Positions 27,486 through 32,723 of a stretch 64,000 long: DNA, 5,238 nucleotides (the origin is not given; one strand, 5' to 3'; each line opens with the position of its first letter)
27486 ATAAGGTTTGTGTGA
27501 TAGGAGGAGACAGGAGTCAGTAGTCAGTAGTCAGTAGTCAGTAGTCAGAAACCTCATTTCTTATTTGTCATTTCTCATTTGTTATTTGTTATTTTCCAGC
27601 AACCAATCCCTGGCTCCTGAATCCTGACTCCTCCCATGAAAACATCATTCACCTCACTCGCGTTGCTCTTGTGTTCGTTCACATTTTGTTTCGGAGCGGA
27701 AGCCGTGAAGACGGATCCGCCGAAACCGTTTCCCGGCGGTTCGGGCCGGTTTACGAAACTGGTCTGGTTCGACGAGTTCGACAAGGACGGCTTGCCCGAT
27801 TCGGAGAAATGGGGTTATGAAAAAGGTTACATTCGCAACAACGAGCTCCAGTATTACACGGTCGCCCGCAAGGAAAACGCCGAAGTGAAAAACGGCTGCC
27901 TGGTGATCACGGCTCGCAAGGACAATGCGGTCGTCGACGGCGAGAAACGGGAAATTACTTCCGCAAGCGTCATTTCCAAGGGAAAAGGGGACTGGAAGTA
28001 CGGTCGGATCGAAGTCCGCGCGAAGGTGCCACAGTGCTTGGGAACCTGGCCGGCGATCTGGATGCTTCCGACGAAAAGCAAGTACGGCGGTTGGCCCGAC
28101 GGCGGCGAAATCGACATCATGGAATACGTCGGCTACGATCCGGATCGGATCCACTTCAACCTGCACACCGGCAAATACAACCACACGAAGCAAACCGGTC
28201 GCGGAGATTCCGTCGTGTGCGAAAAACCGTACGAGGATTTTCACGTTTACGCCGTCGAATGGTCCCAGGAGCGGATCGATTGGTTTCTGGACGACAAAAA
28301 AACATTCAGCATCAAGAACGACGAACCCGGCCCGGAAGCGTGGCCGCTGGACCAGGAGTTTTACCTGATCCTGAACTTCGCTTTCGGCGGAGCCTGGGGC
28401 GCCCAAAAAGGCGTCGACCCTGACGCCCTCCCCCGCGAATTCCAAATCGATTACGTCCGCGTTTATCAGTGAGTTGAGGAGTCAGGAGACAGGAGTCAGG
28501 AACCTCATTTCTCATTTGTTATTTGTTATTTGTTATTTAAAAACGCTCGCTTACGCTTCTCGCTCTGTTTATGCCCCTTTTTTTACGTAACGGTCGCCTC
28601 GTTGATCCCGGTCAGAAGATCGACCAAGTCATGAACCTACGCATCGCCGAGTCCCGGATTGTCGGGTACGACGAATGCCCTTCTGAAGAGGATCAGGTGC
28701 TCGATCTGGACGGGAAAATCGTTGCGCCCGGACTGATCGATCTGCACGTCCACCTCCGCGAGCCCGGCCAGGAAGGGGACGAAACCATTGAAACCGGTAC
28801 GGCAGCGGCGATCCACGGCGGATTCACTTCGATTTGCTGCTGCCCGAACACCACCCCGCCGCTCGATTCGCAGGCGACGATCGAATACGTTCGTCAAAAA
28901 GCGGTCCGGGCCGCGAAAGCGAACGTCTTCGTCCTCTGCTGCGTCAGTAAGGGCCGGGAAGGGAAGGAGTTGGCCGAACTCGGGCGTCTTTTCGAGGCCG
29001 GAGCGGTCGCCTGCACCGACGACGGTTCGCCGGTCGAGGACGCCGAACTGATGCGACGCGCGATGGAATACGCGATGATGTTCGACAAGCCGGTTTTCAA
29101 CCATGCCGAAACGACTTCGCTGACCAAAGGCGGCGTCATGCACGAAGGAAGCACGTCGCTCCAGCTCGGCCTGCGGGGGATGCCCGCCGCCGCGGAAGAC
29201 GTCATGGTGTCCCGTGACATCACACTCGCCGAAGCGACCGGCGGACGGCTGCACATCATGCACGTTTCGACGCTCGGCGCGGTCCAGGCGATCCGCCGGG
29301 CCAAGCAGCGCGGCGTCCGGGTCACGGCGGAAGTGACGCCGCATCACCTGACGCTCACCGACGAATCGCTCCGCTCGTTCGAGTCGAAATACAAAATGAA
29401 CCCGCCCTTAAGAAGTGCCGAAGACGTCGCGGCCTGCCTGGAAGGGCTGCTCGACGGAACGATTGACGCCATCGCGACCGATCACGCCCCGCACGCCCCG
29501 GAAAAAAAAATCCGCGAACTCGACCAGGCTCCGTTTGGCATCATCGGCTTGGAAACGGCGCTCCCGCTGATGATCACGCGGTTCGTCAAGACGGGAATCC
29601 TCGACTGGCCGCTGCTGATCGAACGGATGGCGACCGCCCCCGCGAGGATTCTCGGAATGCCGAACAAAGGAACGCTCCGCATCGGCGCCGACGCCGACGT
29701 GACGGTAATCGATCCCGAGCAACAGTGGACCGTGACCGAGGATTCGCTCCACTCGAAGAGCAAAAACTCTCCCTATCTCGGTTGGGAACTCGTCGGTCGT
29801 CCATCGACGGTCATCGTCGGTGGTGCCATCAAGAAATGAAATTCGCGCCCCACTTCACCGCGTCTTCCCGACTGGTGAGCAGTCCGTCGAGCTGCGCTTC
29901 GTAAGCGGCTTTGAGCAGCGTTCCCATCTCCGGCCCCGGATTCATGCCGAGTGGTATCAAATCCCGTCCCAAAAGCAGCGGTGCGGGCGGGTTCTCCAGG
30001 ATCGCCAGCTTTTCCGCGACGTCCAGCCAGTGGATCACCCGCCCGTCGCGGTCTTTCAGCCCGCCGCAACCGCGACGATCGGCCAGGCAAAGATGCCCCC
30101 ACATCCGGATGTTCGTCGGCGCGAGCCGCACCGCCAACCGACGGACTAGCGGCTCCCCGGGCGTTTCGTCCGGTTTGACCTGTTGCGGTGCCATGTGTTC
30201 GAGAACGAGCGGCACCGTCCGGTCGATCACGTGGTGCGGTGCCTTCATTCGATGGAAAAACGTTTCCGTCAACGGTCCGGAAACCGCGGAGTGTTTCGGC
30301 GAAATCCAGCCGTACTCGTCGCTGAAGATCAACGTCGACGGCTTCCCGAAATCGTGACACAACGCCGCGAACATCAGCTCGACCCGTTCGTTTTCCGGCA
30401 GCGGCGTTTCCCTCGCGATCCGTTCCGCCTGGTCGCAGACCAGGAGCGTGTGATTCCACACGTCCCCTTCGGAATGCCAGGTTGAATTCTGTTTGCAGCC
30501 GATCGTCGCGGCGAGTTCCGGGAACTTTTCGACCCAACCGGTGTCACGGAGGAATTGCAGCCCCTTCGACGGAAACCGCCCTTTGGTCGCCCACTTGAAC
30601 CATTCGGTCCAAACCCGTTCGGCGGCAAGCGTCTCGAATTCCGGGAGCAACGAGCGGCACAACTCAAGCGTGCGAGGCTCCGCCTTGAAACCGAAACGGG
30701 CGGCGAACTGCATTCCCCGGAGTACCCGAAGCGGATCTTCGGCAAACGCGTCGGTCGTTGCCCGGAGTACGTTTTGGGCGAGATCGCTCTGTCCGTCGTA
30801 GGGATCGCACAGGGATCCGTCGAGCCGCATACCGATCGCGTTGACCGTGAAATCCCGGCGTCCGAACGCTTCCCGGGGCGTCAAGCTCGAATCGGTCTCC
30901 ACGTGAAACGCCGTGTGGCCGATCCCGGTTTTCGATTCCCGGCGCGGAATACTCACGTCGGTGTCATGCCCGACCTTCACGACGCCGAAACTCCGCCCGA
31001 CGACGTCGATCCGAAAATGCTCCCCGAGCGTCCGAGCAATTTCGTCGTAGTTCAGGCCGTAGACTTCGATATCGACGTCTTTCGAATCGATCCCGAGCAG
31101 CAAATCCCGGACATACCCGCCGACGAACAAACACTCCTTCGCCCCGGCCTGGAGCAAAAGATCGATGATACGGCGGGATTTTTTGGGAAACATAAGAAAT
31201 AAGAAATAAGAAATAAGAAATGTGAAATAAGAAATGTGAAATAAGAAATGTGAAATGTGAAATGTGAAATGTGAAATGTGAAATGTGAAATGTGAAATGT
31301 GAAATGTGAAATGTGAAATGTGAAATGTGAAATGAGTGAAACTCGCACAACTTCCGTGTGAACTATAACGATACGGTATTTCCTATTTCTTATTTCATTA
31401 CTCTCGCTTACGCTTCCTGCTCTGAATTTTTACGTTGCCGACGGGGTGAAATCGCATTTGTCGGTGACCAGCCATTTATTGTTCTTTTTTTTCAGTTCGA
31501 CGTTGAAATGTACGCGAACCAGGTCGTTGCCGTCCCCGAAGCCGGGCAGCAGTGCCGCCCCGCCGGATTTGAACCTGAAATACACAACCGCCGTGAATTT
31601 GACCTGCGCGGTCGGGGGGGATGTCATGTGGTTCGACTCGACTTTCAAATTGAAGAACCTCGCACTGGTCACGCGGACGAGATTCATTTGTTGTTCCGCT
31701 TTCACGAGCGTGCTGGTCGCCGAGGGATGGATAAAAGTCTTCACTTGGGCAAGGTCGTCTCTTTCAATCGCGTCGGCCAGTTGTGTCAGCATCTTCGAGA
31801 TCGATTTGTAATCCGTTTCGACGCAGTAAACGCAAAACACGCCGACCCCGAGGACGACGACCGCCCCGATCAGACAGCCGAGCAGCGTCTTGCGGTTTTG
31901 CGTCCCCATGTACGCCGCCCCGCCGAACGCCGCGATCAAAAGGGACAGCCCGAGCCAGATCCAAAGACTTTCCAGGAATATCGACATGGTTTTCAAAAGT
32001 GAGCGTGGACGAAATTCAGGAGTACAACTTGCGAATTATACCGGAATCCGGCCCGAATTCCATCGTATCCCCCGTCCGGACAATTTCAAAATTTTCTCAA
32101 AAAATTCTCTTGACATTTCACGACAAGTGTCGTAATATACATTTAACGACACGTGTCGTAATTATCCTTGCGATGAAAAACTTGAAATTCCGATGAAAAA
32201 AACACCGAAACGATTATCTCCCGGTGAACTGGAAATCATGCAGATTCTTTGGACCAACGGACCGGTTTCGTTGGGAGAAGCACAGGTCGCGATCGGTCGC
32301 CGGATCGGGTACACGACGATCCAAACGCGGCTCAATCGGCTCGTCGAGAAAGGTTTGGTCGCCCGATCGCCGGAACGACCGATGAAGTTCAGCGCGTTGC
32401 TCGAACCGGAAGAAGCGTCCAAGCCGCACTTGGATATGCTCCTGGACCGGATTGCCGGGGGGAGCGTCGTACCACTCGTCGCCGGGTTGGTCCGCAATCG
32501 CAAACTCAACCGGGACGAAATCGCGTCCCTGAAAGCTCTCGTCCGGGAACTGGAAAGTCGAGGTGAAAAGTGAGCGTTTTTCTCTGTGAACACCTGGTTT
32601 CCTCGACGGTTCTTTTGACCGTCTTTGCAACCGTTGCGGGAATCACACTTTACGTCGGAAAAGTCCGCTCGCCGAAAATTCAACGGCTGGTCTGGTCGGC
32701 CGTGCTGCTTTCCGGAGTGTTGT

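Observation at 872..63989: Intergenic DNA is assembled from period-7 tandem arrays drawn from a small shared unit vocabulary (STRR-like), mostly as inverted pairs sitting on gene borders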

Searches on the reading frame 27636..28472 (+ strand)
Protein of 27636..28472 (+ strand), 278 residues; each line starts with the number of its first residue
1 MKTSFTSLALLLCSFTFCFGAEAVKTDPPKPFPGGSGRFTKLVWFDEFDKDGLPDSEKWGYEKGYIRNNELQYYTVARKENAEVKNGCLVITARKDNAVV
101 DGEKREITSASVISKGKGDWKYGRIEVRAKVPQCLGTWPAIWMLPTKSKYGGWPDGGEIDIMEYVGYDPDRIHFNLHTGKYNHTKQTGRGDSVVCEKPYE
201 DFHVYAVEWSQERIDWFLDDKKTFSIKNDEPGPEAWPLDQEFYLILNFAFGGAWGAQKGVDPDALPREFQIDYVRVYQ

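Call 5: search_protein_families(library=pfam, proteins=[window:27636-28472:+])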
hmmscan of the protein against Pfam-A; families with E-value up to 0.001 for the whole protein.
window:27636-28472:+ (278 aa): 2 families
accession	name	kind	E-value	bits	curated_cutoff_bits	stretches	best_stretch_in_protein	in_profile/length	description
PF00722.28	Glyco_hydro_16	-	4.5e-26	91.8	22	1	72-273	4-173/175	Glycosyl hydrolases family 16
PF03935.22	SKN1_KRE6_Sbg1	-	1.2e-09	37.6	30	1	167-278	328-450/501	Beta-glucan synthesis-associated protein SKN1/KRE6/Sbg1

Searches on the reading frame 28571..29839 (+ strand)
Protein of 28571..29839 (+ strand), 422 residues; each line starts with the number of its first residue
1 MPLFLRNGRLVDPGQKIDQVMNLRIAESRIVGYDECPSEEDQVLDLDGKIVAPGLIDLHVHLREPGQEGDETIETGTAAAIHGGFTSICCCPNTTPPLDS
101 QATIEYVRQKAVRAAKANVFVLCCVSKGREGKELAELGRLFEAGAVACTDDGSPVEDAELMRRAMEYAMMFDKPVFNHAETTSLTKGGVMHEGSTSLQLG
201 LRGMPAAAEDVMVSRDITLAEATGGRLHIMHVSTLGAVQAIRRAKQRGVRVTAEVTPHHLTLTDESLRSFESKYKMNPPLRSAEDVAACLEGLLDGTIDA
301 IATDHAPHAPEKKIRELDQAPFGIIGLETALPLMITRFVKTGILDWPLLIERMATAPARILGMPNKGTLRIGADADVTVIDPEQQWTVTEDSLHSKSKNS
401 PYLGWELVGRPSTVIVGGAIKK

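Call 5: search_protein_families(library=pfam, proteins=[window:28571-29839:+])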
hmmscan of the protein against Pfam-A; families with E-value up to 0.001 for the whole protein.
window:28571-29839:+ (422 aa): 3 families
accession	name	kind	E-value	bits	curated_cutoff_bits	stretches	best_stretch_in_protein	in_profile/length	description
PF01979.26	Amidohydro_1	-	1.6e-27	97.1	25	1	50-419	1-343/345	Amidohydrolase family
PF07969.17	Amidohydro_3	-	7.8e-13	49.1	29.7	2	221-419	302-469/472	Amidohydrolase family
PF12890.13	DHOase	-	2.3e-10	41.2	21.2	1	49-234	2-139/142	Dihydro-orotase-like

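Call 12: find_related_loci(query=window:28571-29839:+, collection=genome_contigs, flank=10000)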
Query window:28571-29839:+ (422 aa) in genome_contigs; peptide patterns used: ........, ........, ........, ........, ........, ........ (x = any residue, [..] = any of these).
61 stretches matched a pattern; 4 encode a relative of the query (tblastn E <= 1e-3); 4 distinct loci.
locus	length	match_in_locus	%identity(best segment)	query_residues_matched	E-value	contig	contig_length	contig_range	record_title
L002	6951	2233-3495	76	1-421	0e+0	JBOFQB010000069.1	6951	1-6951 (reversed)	MAG: Thermoguttaceae bacterium isolate WFFMC_MAG_221 k139_84985_flag=0_multi=8.9765_len=6951, whole genome shotgun seque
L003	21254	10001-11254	68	3-421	0e+0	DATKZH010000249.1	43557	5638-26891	MAG TPA_asm: Thermoguttaceae bacterium isolate SMAG_U14240 k141_4726607, whole genome shotgun sequence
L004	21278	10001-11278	46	3-420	2e-114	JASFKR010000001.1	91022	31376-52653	MAG: Myxococcales bacterium isolate D0817M02metaG_Bin_452 D0817M02metaG_FD_scaffold_9_c1, whole genome shotgun sequence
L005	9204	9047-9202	56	1-52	2e-14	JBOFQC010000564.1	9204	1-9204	MAG: Thermoguttaceae bacterium isolate WFFMC_MAG_220 k139_562411_flag=1_multi=6.0000_len=9204, whole genome shotgun sequ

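Call 27: find_related_loci(query=window:28571-29839:+, collection=metagenome_contigs, flank=10000)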
Query window:28571-29839:+ (422 aa) in metagenome_contigs; peptide patterns used: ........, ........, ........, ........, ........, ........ (x = any residue, [..] = any of these).
87 stretches matched a pattern; 5 encode a relative of the query (tblastn E <= 1e-3); 5 distinct loci.
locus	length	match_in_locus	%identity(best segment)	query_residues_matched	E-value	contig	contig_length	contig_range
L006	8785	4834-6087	68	3-421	0e+0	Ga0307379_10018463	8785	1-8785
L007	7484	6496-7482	72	3-331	6e-161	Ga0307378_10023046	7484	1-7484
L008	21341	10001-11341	47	3-420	9e-120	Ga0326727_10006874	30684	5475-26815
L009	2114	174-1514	47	3-420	3e-127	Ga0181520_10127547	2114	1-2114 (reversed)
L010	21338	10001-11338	47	3-418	2e-122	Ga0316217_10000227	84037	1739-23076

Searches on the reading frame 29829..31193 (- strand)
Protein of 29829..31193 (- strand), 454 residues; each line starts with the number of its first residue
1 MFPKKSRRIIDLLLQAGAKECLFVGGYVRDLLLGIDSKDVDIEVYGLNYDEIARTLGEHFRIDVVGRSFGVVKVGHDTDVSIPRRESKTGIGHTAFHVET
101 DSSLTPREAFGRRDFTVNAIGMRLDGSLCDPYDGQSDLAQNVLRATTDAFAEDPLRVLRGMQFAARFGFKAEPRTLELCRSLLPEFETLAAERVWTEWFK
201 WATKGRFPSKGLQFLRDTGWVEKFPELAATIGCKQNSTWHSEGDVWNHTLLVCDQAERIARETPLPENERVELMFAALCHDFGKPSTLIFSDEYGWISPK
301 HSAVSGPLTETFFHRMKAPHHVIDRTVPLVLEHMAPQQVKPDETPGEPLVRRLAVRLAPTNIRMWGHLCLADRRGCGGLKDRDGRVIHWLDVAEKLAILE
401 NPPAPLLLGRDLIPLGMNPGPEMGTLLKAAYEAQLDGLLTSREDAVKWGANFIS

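Call 5: search_protein_families(library=pfam, proteins=[window:29829-31193:-])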
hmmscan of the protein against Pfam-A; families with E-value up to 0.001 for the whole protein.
window:29829-31193:- (454 aa): 3 families
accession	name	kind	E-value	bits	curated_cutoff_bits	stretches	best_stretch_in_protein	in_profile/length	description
PF01743.26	PolyA_pol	-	1.4e-15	58.2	23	1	22-144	2-126/126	Poly A polymerase head domain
PF01966.28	HD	-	6.5e-06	26.9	22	1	245-338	1-90/116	HD domain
PF12627.12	PolyA_pol_RNAbd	-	1.5e-05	25.1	22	1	168-229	1-62/64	Probable RNA and SrmB- binding site of polymerase A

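Call 75: find_homologous_proteins(query=window:29829-31193:-, max_evalue=1e-40)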
Query window:29829-31193:- (454 aa): 6357 proteins with E <= 1e-40 among 8000 candidates; the best 120 are listed.
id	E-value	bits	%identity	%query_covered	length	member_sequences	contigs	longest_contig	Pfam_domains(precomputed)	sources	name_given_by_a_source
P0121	0.0e+0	1062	100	100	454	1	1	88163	PF01743.27,PF12627.13,PF01966.29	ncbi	-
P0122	1.1e-255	867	80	99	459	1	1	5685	PF01743.27,PF12627.13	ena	-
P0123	1.0e-252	857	80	99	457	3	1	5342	PF01743.27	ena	-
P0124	2.9e-249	846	79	99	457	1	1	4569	PF01743.27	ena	-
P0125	4.7e-249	845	79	98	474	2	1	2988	PF01743.27,PF12627.13,PF01966.29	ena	-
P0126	2.4e-243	826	78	96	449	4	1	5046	PF01743.27,PF01966.29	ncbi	-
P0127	7.6e-202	689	65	98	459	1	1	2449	PF01743.27,PF01966.29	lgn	-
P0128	2.9e-200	684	64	98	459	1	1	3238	PF01743.27,PF13735.13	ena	-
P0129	1.8e-192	658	62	97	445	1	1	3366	PF01743.27,PF01966.29,PF13735.13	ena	-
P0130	4.5e-185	634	58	99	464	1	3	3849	PF01743.27,PF01966.29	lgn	-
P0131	4.4e-178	611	61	98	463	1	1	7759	PF01743.27,PF13735.13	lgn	-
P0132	4.6e-172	591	58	98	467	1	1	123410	PF01743.27,PF12627.13,PF01966.29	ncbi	-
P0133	1.4e-171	590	59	94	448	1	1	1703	PF01743.27,PF13735.13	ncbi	ncbi:MAG: CCA tRNA nucleotidyltransferase, partial [Thermoguttaceae bacterium]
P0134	6.7e-169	581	57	98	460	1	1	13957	PF01743.27,PF01966.29,PF13735.13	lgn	-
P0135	1.6e-165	570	58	98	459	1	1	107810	PF01743.27,PF12627.13,PF01966.29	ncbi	-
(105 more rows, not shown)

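Call 76: find_encoding_contigs(protein=P0122, flank=10000, max_places=2)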
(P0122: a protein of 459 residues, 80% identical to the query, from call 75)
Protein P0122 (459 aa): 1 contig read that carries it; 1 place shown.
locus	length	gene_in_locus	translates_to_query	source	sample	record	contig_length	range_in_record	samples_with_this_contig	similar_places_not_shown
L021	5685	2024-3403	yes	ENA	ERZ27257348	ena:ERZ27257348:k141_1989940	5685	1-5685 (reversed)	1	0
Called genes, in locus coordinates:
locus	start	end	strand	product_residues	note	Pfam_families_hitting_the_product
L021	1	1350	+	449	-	?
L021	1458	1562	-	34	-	-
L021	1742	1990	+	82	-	-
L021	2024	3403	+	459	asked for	PF01743:PolyA_pol, PF12627:PolyA_pol_RNAbd (weak)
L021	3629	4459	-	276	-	PF04542:Sigma70_r2, PF04539:Sigma70_r3 (weak), PF08281:Sigma70_r4_2 (faint), PF04545:Sigma70_r4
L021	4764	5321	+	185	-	PF01965:DJ-1_PfpI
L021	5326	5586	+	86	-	-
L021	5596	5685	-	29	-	?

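Call 77: find_encoding_contigs(protein=P0123, flank=10000, max_places=2)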
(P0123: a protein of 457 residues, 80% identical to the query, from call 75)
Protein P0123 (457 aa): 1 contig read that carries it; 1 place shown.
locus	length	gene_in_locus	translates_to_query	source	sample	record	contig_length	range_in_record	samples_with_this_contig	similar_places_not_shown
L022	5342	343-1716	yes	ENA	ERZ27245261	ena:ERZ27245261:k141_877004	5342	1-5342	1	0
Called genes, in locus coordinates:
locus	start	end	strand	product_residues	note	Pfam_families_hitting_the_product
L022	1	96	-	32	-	?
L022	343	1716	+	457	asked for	PF01743:PolyA_pol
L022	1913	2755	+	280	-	PF00691:OmpA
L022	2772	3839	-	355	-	PF00092:VWA, PF13519:VWA_2, PF06707:DUF1194 (weak)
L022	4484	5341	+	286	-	?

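Call 78: find_encoding_contigs(protein=P0126, flank=10000, max_places=2)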
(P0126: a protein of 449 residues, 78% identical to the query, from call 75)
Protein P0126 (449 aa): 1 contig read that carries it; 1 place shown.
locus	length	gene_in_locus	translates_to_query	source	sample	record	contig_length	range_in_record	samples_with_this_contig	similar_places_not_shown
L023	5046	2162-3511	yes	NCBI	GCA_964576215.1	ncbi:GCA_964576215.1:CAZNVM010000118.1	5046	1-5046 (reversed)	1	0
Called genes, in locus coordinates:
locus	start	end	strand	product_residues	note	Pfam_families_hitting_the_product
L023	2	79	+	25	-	?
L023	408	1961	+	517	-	PF13424:TPR_12 (faint), PF23914:TPR_CcmH_CycH (faint), PF00515:TPR_1 (faint), PF07719:TPR_2 (faint), PF13174:TPR_6 (faint), PF13181:TPR_8 (faint), PF13371:TPR_9 (faint), PF13428:TPR_14 (faint), +5 more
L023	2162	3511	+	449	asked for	PF01743:PolyA_pol, PF01966:HD (weak)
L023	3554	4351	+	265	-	PF04028:DUF374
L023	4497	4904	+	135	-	PF02021:UPF0102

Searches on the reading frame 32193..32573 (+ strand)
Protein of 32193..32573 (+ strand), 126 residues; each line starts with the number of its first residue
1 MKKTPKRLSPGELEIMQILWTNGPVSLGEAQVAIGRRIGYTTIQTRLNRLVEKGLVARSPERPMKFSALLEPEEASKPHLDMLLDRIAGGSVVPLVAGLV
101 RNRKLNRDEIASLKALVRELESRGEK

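Call 64: search_protein_families(library=pfam, proteins=[window:32193-32573:+])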
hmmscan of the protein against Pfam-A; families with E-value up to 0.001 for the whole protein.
window:32193-32573:+ (126 aa): 3 families
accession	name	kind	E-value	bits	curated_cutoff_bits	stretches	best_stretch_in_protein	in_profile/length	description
PF03965.22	Penicillinase_R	-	9e-22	78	22.6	1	8-118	1-114/115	Penicillinase repressor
PF01978.25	TrmB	-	1.3e-05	25.4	25.6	1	37-69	33-65/68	Sugar-specific transcriptional regulator TrmB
PF01047.28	MarR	-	4.3e-05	23.7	24.6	1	8-60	1-51/59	MarR family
